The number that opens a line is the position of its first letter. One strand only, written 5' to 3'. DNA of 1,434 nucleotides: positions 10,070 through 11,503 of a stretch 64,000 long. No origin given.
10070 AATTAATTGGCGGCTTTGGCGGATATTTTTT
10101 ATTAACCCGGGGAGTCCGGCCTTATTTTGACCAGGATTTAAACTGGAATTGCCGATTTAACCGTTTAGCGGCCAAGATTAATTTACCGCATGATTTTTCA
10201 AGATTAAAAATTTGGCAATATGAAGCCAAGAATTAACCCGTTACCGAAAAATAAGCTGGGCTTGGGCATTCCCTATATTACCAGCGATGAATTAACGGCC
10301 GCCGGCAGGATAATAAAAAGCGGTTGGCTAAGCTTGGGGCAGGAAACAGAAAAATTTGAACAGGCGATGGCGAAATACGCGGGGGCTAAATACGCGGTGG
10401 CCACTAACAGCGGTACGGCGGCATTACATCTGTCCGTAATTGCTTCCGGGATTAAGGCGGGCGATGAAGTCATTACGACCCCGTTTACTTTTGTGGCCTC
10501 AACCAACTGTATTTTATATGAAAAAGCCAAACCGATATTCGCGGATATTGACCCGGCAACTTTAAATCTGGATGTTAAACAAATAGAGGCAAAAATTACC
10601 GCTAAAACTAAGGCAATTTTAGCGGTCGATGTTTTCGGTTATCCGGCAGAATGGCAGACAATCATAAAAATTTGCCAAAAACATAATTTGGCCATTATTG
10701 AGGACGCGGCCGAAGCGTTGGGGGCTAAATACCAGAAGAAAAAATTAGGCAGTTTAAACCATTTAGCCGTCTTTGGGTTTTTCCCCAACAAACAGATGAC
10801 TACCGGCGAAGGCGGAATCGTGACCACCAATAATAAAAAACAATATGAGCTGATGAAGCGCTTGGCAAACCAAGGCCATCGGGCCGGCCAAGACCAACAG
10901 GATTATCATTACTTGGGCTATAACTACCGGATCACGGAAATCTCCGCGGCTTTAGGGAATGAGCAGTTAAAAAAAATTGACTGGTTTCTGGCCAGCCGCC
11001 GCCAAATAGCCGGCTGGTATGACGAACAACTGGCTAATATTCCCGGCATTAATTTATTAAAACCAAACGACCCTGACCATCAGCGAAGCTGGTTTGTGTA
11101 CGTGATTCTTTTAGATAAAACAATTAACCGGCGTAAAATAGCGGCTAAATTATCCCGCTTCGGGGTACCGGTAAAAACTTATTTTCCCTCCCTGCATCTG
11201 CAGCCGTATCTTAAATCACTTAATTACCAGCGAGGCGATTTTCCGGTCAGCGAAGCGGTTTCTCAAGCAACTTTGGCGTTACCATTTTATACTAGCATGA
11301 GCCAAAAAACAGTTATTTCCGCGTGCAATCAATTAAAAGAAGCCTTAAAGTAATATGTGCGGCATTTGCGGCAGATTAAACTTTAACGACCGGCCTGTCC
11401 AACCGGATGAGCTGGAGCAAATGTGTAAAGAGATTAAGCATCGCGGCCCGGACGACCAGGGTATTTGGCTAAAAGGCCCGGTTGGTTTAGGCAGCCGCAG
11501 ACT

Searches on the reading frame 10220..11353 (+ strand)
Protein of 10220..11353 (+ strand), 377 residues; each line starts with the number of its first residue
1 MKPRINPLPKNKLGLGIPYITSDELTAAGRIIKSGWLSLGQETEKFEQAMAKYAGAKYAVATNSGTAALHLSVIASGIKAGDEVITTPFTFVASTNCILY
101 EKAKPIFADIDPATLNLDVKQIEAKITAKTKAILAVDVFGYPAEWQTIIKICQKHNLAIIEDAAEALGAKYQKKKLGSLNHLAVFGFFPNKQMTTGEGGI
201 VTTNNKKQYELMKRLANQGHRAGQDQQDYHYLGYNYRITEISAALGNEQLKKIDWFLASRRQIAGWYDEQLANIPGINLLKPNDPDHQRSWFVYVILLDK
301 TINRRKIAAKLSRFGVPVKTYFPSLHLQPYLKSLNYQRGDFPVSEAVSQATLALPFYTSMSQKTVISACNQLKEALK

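Call 14: search_protein_families(library=ncbifam, proteins=[window:10220-11353:+], max_evalue=1e-20)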
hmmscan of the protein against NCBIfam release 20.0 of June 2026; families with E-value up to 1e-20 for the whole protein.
window:10220-11353:+ (377 aa): 7 families
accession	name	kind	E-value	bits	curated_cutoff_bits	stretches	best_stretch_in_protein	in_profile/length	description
TIGR03588.1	PseC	equivalog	2.3e-96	323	423.5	1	16-375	5-379/380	UDP-4-amino-4,6-dideoxy-N-acetyl-beta-L-altrosamine transaminase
TIGR04181.1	NHT_00031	hypoth_equivalog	8.4e-82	274.9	420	1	15-355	3-357/359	LegC family aminotransferase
NF008658.2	PRK11658.1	equivalog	7.2e-68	228.9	631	1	13-374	5-375/379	UDP-4-amino-4-deoxy-L-arabinose aminotransferase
NF008687.0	PRK11706.1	equivalog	8.8e-62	209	375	1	17-375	6-373/375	dTDP-4-amino-4,6-dideoxygalactose transaminase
NF011936.0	PRK15407.1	equivalog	2.6e-60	204.4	423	1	34-217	58-249/440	lipopolysaccharide biosynthesis protein RfbH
TIGR04427.1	PLP_DesI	equivalog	4.6e-53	180.7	650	1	31-373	41-380/390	dTDP-4-dehydro-6-deoxyglucose aminotransferase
TIGR02379.1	ECA_wecE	subfamily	9.4e-50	169.4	434.85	1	17-367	6-366/376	dTDP-4-amino-4,6-dideoxy-D-glucose transaminase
